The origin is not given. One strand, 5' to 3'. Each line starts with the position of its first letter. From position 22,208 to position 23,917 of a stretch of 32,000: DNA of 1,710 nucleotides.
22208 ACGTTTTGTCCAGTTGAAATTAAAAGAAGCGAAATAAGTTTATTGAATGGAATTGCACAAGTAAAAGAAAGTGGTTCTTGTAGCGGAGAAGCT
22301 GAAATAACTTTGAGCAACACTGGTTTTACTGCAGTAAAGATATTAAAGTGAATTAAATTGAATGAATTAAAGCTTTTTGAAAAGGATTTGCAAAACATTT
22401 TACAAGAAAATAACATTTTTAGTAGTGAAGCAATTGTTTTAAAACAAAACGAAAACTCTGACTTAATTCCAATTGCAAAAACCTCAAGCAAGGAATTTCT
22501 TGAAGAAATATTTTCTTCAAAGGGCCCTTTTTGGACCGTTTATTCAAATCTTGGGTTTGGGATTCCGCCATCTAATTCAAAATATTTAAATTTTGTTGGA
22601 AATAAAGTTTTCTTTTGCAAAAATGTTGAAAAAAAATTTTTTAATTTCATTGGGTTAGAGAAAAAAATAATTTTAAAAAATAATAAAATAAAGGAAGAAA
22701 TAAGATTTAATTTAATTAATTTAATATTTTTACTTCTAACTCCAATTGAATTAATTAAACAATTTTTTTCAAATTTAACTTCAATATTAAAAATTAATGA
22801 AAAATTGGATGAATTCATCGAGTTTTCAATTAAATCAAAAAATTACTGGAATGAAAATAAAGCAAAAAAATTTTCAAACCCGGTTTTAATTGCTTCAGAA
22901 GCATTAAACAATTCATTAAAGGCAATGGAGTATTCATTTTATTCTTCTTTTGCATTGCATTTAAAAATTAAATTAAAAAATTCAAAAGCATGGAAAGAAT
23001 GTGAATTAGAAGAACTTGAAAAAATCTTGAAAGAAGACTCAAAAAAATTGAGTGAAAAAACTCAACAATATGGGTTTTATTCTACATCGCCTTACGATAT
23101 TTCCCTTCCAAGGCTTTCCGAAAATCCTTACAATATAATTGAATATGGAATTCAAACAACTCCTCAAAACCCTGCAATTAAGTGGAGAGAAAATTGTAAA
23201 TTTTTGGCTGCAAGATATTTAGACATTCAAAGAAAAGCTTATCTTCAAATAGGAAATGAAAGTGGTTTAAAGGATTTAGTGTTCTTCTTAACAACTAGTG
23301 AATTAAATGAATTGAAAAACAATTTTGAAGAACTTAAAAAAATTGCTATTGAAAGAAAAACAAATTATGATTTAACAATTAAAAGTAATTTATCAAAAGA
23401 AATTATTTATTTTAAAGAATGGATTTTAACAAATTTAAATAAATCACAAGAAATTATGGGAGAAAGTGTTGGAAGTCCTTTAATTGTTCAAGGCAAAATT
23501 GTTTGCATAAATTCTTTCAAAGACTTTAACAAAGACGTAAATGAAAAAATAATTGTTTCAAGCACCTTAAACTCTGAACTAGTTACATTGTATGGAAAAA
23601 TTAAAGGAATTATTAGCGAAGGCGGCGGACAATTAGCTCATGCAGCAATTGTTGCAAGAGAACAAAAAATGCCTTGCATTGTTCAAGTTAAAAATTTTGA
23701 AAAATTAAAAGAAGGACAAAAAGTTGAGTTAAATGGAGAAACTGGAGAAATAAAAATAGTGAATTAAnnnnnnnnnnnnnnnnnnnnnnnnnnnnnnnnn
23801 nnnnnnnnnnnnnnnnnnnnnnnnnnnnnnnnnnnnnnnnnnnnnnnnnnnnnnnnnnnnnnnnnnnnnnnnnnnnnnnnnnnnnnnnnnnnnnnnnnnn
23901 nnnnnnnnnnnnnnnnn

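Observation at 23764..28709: Giant cysteine-rich surface protein followed by a ferric-reductase-TM/DM13 fusion: candidate extracytoplasmic redox system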

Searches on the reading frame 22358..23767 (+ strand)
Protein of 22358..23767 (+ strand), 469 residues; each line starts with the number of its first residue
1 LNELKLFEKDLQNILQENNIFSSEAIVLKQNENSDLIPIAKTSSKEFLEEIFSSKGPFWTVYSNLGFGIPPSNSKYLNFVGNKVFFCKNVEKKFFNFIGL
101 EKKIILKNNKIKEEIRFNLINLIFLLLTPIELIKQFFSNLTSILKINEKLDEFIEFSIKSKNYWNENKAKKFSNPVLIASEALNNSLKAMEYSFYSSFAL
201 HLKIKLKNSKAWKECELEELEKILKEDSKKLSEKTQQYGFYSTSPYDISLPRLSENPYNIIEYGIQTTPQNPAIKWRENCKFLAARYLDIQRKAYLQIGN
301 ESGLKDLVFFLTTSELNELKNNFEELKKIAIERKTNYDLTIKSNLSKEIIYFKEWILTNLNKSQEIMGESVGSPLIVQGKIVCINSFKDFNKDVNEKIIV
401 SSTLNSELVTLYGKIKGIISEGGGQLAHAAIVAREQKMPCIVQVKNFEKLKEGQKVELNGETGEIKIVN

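Call 7: search_protein_families(library=pfam, proteins=[window:22358-23767:+], max_evalue=0.01)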
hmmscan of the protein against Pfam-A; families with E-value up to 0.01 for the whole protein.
window:22358-23767:+ (469 aa): 1 family
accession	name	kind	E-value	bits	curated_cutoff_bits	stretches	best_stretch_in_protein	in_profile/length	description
PF00391.29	PEP-utilizers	-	5.1e-17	61.7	23.1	1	396-463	4-72/72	PEP-utilising enzyme, mobile domain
